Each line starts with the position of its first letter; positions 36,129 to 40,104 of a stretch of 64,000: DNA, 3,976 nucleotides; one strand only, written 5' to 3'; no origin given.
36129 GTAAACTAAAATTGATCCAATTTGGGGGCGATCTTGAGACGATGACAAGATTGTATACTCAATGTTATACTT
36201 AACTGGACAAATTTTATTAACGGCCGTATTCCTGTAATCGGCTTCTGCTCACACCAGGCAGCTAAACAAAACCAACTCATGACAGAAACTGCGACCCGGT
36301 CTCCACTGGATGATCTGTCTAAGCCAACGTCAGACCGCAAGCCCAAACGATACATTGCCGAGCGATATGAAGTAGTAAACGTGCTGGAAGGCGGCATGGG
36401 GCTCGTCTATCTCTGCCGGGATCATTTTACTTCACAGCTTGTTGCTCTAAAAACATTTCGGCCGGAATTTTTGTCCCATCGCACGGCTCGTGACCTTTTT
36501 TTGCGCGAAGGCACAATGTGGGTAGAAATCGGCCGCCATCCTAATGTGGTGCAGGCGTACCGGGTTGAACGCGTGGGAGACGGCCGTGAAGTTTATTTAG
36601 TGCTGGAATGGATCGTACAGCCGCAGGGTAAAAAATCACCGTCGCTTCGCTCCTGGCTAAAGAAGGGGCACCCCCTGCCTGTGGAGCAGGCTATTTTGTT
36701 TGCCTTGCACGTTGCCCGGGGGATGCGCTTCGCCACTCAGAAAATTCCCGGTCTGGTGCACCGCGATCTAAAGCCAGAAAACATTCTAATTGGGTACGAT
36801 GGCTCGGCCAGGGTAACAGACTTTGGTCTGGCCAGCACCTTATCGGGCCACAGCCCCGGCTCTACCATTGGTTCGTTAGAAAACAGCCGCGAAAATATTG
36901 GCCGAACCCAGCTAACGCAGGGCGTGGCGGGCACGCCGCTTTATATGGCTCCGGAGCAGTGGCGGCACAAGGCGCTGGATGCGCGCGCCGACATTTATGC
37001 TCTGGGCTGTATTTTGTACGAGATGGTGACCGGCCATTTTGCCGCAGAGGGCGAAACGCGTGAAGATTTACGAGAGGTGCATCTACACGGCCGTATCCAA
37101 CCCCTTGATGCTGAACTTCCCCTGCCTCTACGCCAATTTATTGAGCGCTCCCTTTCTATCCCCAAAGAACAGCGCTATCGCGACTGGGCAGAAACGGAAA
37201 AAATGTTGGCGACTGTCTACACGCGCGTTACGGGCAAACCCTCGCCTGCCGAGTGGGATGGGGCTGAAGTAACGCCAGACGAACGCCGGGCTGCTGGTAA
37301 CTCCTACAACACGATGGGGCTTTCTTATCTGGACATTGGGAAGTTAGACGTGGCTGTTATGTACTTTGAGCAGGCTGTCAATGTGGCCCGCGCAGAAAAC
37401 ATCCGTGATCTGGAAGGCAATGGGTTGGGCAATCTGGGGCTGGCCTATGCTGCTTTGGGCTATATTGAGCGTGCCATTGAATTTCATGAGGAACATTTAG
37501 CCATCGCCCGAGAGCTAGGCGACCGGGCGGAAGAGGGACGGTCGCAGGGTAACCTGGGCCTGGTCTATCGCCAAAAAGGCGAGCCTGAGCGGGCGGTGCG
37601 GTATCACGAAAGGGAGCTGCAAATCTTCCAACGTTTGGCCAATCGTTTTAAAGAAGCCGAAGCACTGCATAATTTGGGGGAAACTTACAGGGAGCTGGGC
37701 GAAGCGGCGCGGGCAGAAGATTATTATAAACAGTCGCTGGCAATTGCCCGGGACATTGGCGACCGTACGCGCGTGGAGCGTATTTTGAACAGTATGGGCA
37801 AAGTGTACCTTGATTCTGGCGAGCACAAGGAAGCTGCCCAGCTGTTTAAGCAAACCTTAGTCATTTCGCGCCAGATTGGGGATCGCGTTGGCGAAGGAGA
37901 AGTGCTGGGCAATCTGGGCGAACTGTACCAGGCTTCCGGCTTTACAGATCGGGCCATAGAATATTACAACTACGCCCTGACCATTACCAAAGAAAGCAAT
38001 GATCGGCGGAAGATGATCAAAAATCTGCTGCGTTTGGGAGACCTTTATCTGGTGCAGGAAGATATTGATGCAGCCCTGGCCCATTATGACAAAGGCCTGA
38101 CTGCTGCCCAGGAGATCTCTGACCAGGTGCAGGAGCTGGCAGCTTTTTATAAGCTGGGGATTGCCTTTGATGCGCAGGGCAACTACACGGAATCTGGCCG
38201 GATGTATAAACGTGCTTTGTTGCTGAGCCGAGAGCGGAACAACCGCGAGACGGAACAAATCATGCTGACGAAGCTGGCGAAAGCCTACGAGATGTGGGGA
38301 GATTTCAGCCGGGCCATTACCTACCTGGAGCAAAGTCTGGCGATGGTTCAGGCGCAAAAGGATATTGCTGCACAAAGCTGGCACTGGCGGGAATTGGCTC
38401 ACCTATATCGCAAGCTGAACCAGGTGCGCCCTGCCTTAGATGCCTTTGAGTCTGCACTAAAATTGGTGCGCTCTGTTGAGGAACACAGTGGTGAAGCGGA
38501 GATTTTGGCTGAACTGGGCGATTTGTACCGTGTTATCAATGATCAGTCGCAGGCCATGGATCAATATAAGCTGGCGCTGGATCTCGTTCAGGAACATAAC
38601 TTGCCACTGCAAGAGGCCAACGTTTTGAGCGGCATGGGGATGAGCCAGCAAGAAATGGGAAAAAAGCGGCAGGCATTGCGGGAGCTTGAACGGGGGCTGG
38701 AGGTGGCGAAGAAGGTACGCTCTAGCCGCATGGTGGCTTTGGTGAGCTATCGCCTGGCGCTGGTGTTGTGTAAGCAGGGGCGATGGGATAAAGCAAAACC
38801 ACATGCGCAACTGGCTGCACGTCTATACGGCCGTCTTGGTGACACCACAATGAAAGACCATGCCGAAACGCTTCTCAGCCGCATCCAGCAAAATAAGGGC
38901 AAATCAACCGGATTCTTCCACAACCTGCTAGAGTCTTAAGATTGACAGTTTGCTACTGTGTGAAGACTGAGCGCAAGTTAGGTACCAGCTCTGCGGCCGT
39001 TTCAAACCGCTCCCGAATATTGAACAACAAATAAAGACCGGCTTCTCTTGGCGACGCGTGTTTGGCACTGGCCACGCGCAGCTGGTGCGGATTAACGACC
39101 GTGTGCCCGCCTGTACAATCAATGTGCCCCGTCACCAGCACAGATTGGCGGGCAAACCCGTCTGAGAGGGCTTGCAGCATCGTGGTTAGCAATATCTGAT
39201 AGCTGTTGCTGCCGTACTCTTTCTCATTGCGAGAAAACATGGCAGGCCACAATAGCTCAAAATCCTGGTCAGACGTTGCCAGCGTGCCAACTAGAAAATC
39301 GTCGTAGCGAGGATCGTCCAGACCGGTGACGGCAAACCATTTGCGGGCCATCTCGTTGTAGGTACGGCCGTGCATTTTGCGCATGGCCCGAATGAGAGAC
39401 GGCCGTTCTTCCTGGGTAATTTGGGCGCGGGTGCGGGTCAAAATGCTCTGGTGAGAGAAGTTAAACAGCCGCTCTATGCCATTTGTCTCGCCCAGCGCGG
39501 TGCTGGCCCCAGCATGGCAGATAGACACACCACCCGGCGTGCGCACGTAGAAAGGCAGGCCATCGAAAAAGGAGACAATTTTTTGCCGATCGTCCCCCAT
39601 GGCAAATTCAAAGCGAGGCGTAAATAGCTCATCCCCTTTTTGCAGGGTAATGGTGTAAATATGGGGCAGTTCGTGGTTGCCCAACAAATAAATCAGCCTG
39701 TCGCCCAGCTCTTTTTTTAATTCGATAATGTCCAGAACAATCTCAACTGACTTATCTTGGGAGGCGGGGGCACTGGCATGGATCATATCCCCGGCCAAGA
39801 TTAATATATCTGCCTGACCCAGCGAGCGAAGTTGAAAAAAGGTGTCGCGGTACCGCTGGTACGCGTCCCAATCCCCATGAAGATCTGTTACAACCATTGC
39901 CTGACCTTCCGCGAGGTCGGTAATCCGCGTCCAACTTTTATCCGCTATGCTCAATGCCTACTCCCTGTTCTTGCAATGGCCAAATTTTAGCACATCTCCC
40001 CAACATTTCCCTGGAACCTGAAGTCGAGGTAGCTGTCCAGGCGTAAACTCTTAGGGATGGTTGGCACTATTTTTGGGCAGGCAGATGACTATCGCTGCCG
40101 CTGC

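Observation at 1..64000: Highly iterated palindrome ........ saturates both chromosome and prophage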

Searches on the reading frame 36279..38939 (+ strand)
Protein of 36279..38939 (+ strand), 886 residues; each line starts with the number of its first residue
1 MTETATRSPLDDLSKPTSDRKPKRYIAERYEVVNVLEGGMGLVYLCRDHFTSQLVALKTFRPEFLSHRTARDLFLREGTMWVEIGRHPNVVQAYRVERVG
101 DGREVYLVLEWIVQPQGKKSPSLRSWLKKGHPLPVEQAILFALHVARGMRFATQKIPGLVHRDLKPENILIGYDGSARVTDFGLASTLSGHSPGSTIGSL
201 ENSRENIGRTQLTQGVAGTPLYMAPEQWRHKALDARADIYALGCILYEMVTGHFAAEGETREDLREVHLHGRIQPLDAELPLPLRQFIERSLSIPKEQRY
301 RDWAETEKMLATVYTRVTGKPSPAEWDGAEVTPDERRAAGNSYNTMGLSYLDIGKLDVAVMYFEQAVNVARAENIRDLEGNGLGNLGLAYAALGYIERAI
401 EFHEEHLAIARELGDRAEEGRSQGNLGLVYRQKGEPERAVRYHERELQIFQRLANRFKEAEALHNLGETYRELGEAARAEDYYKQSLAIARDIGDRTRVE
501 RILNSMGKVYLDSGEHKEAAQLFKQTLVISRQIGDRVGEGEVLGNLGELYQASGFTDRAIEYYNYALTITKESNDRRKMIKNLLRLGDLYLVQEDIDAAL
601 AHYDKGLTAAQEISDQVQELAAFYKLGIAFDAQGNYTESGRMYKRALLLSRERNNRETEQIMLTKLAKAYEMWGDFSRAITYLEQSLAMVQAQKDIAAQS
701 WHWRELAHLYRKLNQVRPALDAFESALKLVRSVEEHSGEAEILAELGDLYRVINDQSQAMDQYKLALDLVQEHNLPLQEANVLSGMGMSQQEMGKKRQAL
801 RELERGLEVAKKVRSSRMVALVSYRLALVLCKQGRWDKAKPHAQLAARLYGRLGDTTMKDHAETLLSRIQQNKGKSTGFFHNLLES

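Call 5: search_protein_families(library=ncbifam, proteins=[window:36279-38939:+])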
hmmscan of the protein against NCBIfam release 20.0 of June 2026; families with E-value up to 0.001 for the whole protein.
window:36279-38939:+ (886 aa): 27 families (the best 25 are shown)
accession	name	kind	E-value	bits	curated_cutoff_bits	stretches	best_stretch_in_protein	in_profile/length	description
NF033483.0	PknB_PASTA_kin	equivalog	3.5e-51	174.9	450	1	24-316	3-271/563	Stk1 family PASTA domain-containing Ser/Thr kinase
NF041717.1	HaaA_phane_TPR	equivalog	3.6e-45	154.4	1125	3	340-572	632-864/882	cyclophane-containing RiPP biosynthesis TPR protein HaaT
NF053520.1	HK_Porph_FimS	equivalog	3.4e-36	124.7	600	3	620-849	44-273/618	sensor histidine kinase FimS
NF053720.1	NsdA_fam_reg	subfamily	1.8e-31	110.2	75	4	337-527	198-395/432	NsdA family TPR-like regulatory protein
NF053617.1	SARPRegAfsRStmc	equivalog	6.5e-30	103.8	1430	2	654-874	730-950/986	SARP-family global regulator AfsR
NF009651.0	PRK13184.1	equivalog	8.4e-29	100.1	839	1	28-308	2-285/932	serine/threonine-protein kinase PknD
NF047741.1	antiphage_MADS6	equivalog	2.3e-27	95.8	460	2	122-331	284-473/612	methylation-associated defense system protein kinase MAD6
TIGR03903.1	TOMM_kin_cyc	equivalog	1.8e-26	92.4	705.75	1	51-269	2-202/1267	TOMM system kinase/cyclase fusion protein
NF052427.1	StpK7MSMEG_1200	equivalog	6.1e-23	81.1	900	1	37-303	17-258/601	serine/threonine protein kinase StpK7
NF053615.1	SerThrKinAfsKStmc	equivalog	2.3e-21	76.1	1300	1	29-299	14-254/809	protein serine/threonine kinase AfsK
NF002725.1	PRK02603.1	equivalog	3e-21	76.2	143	3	615-690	30-102/173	photosystem I assembly protein Ycf3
NF038150.1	lanthi_synth_IV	equivalog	1.7e-16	59.8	650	1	9-320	168-460/851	class IV lanthionine synthetase LanL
NF040959.1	MamA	equivalog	6.3e-16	58.4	200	3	341-527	38-200/204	magnetosome protein MamA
NF053779.1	BT3442_fam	equivalog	6e-14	51.7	940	1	386-529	108-251/563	BT3442 family protein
NF033442.0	BREX_PglW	equivalog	6.9e-14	50.5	990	2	113-335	288-508/1391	BREX system serine/threonine kinase PglW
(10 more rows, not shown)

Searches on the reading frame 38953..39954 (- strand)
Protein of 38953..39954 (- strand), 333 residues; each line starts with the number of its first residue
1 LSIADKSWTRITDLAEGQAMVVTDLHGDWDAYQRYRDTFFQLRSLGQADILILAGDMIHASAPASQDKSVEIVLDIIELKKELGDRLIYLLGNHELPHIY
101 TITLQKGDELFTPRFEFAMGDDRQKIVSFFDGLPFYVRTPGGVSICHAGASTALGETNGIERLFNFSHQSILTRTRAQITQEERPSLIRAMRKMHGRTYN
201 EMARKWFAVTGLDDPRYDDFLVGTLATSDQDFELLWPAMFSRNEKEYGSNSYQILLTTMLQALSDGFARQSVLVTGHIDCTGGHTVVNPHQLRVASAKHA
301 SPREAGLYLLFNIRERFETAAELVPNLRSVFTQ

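Call 43: search_protein_families(library=pfam, proteins=[window:38953-39954:-], max_evalue=0.0001)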
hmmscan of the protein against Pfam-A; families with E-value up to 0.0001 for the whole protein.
window:38953-39954:- (333 aa): 1 family
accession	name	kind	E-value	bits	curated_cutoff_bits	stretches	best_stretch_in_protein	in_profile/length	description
PF00149.33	Metallophos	-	1.8e-11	45.3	21.5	1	20-169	4-135/191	Calcineurin-like phosphoesterase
